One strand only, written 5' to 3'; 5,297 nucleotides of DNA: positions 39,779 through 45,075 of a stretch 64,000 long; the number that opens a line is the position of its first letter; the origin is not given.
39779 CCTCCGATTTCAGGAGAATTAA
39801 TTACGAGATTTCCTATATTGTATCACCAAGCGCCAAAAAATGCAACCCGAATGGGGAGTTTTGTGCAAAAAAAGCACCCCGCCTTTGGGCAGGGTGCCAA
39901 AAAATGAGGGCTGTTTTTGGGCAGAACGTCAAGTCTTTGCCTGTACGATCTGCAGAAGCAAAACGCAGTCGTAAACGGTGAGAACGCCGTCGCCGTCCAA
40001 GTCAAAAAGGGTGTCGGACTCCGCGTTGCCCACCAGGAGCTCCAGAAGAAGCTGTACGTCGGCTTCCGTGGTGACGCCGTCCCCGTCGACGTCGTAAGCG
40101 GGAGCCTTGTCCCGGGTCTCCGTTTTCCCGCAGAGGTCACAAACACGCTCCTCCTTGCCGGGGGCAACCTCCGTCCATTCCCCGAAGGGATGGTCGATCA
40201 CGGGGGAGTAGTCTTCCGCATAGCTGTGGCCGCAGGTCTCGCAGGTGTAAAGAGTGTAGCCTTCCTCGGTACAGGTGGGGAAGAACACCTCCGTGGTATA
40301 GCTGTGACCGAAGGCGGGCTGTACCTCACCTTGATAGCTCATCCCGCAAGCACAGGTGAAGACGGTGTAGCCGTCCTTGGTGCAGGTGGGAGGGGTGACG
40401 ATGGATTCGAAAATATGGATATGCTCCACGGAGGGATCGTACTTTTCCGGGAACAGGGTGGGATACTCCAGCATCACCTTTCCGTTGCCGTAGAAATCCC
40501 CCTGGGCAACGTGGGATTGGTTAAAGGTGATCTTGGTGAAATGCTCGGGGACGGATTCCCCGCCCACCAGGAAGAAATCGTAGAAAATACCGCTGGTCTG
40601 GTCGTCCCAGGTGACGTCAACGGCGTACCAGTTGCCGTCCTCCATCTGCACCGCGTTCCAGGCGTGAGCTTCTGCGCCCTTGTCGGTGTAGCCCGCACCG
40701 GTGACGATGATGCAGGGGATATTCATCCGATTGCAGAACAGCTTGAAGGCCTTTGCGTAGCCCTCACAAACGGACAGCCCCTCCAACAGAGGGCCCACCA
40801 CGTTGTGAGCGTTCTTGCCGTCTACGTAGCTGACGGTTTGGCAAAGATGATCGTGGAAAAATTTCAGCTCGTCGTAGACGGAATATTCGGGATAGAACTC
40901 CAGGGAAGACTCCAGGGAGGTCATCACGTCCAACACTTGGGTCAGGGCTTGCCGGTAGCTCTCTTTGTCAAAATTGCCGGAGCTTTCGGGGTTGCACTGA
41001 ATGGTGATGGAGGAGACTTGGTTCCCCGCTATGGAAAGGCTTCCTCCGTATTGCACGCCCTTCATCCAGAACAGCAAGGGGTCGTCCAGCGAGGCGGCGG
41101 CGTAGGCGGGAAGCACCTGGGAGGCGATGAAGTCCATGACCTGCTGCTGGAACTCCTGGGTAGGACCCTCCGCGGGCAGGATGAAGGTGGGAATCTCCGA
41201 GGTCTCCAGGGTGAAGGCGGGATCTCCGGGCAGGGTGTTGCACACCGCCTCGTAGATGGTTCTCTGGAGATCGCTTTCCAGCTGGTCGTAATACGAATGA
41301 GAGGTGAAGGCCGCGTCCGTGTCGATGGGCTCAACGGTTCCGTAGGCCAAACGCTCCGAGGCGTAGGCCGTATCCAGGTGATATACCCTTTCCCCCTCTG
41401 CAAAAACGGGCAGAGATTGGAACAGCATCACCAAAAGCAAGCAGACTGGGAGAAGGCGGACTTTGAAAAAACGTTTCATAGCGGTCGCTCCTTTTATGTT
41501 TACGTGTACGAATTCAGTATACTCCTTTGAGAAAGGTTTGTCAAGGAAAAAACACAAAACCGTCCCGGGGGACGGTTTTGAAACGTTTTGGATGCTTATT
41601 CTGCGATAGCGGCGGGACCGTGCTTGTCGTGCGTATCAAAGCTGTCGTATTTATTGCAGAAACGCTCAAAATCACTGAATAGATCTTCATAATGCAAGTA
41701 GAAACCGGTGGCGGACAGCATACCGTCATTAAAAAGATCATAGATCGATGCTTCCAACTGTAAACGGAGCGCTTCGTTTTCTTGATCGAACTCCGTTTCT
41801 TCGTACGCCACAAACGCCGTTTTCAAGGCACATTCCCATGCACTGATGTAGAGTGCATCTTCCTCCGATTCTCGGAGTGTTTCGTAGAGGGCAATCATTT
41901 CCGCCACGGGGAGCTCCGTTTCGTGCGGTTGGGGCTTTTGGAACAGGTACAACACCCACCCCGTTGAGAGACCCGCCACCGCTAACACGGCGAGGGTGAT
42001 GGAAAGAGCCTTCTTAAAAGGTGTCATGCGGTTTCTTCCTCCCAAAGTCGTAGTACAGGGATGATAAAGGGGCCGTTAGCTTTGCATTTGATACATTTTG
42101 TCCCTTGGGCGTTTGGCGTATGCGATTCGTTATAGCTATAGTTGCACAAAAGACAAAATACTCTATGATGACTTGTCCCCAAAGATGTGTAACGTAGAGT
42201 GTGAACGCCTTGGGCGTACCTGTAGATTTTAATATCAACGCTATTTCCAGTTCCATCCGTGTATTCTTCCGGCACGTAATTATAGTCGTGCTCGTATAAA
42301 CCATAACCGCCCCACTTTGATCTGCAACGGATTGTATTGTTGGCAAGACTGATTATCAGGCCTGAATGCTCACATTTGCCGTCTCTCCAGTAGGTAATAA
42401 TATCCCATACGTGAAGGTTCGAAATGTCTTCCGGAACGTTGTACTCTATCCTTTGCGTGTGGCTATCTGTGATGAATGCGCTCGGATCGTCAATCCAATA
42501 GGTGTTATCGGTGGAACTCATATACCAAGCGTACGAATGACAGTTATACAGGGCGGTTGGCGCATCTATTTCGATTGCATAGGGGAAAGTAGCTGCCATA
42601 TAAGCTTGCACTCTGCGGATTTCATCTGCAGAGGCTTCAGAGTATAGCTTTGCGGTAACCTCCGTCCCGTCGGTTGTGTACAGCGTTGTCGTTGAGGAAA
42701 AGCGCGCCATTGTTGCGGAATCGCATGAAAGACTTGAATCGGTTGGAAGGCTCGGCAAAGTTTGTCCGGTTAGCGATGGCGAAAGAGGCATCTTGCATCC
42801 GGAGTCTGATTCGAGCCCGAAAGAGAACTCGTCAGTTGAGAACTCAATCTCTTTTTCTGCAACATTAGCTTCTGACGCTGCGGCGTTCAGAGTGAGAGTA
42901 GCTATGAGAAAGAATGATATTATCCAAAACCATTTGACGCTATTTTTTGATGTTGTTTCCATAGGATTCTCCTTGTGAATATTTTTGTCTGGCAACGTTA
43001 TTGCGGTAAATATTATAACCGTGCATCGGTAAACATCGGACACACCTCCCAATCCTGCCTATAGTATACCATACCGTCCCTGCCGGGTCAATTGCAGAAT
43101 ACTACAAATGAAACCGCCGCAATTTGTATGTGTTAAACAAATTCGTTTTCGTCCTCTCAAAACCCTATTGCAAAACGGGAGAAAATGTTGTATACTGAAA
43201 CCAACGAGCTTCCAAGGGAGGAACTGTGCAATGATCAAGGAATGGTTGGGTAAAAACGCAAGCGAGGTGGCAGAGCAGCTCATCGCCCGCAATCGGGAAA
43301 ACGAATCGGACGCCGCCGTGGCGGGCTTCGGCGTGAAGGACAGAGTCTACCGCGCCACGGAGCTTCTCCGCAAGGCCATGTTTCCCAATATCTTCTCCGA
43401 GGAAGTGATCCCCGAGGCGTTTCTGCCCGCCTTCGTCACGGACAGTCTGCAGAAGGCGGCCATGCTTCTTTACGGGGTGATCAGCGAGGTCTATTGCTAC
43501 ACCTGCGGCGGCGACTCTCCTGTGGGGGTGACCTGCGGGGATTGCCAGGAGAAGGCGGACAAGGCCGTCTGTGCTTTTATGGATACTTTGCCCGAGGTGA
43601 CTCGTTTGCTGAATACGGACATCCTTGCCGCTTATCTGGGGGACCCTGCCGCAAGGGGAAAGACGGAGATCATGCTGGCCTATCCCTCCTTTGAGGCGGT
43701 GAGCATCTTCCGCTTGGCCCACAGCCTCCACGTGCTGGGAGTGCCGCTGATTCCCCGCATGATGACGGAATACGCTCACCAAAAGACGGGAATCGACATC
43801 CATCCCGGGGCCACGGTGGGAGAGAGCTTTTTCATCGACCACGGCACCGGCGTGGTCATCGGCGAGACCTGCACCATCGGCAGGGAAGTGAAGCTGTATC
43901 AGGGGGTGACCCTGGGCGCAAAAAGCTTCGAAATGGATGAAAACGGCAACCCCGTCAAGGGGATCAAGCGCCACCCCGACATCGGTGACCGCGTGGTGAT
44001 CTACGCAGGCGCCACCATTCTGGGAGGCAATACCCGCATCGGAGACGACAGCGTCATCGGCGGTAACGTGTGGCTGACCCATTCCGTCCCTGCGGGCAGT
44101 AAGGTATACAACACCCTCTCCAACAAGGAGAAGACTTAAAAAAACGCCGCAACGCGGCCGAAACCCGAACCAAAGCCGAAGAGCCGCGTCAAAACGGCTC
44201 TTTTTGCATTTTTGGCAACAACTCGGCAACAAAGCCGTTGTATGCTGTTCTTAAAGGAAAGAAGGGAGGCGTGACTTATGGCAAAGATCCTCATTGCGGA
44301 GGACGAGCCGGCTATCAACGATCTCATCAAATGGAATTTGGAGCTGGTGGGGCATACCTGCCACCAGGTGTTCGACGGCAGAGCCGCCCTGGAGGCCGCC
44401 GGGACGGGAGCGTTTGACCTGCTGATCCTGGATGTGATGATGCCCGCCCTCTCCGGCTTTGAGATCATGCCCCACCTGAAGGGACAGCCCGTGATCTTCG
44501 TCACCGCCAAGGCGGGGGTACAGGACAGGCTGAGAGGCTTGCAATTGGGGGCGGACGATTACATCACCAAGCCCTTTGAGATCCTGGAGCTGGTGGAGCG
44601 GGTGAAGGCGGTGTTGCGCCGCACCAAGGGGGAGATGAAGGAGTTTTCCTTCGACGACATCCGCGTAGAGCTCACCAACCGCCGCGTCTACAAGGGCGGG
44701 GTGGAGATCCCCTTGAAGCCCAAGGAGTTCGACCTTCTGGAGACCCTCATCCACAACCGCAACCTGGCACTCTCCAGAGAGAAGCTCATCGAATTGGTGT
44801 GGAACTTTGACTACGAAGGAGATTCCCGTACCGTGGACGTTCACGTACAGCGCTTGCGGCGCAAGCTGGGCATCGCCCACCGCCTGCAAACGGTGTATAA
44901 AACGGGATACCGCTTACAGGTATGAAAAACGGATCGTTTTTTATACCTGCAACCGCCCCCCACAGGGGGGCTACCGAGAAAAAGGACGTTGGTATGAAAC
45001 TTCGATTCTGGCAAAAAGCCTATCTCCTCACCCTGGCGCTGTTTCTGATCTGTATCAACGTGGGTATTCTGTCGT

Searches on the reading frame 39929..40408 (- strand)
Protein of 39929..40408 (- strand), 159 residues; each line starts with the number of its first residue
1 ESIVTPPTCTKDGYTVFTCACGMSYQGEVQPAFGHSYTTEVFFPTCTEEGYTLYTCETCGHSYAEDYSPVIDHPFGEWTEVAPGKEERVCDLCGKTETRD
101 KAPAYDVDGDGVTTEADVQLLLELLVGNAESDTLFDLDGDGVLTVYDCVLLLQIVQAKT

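Call 79: predict_structure(alignment_id=A2)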
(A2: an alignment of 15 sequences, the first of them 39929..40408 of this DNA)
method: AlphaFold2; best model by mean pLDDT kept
length: 159 residues; sequences in the alignment: 15
mean_pLDDT: 87.0   pTM: 0.51
mean pLDDT of the five models: 87.0, 86.4, 83.9, 82.7, 78.5
residues with pLDDT >= 90: 51; 70-90: 104; 50-70: 4; < 50: 0
segments of 3 or more residues with pLDDT < 50: none
pLDDT, mean of each block of 10 residues (from residue 1): 84 86 85 85 95 90 94 93 89 93 81 88 86 76 86 83
secondary structure, 60 per line:
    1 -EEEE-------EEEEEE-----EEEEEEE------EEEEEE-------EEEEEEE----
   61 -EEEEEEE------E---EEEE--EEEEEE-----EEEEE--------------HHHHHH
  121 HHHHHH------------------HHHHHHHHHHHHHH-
elements in order: E2-5 E13-18 E24-30 E37-42 E50-56 E62-68 E79-82 E85-90 E96-100 H115-126 H145-158

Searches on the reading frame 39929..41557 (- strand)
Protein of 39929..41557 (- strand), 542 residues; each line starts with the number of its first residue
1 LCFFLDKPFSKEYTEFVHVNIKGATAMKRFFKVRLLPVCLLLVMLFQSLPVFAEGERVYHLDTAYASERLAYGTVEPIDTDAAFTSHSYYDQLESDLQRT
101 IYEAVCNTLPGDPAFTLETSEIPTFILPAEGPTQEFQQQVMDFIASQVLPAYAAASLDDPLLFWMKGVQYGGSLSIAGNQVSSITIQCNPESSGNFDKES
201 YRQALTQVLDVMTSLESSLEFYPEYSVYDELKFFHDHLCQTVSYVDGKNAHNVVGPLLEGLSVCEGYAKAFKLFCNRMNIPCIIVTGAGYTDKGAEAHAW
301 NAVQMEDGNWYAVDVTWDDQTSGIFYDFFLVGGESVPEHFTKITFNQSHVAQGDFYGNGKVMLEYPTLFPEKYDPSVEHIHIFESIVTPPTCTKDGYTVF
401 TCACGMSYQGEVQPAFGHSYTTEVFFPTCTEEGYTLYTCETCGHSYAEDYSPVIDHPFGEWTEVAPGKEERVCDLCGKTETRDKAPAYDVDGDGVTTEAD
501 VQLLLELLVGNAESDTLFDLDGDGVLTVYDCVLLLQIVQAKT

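Call 4: search_protein_families(library=pfam, proteins=[window:39929-41557:-], max_evalue=0.01)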
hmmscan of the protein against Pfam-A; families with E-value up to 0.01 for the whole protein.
window:39929-41557:- (542 aa): 3 families
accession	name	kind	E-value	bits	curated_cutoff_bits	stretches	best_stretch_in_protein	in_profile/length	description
PF01841.26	Transglut_core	-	4.8e-10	40.1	23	1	228-314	15-107/108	Transglutaminase-like superfamily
PF14381.12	EDR1_CTR1_ARMC3_pept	-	0.00055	20.2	27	1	255-315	139-195/203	EDR1/CTR1/ARMC3, peptidase-like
PF00404.24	Dockerin_1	-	0.0068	17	22.9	0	488-534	2-52/57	Dockerin type I domain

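Call 8: search_protein_families(library=ncbifam, proteins=[window:39929-41557:-], max_evalue=1)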
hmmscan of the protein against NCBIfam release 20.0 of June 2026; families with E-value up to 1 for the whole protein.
window:39929-41557:- (542 aa): 3 families
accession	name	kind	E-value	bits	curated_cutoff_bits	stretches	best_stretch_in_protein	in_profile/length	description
NF045980.1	MAG6410_fam_LP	equivalog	8.1e-22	77.4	450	1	232-336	171-285/622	MAG6410 family transglutaminase-related lipoprotein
NF045997.1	Mbov0119_fam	equivalog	0.052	12.2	250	1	264-369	480-598/646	Mbov_0119 family protein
NF033537.1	lasso_biosyn_B2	equivalog_domain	0.11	12.9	33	1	254-302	63-110/132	lasso peptide biosynthesis B2 protein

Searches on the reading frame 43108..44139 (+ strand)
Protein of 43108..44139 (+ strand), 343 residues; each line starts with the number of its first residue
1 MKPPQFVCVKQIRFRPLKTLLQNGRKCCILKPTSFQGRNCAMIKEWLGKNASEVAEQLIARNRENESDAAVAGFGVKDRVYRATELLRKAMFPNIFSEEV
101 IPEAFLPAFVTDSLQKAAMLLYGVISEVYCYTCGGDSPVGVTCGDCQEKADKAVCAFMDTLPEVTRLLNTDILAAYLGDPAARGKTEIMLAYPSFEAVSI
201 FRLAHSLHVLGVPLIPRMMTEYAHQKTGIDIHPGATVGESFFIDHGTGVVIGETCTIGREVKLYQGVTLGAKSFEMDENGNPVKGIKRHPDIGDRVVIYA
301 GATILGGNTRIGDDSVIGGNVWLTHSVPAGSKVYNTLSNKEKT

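Call 54: search_protein_families(library=pfam, proteins=[window:43108-44139:+], max_evalue=0.00001)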
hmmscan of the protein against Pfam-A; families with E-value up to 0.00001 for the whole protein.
window:43108-44139:+ (343 aa): 1 family
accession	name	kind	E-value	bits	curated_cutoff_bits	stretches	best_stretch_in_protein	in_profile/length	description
PF00132.30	Hexapep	-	4.2e-09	36.2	27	0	291-324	3-35/36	Bacterial transferase hexapeptide (six repeats)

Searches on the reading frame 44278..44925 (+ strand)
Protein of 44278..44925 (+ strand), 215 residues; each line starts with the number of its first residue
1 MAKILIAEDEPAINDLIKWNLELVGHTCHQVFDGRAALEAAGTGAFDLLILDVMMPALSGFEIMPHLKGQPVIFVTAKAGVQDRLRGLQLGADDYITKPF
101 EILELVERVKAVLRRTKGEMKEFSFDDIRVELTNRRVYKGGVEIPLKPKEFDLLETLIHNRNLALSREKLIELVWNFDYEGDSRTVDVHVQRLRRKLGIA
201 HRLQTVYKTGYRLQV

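Call 54: search_protein_families(library=pfam, proteins=[window:44278-44925:+], max_evalue=0.00001)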
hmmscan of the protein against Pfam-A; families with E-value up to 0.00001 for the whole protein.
window:44278-44925:+ (215 aa): 2 families
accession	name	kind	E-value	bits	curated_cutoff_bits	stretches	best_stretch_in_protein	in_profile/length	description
PF00486.34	Trans_reg_C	-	4.2e-24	84.9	26.2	1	143-213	3-77/77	Transcriptional regulatory protein, C terminal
PF00072.30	Response_reg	-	8.2e-24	84.4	30.2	1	4-110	1-111/111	Response regulator receiver domain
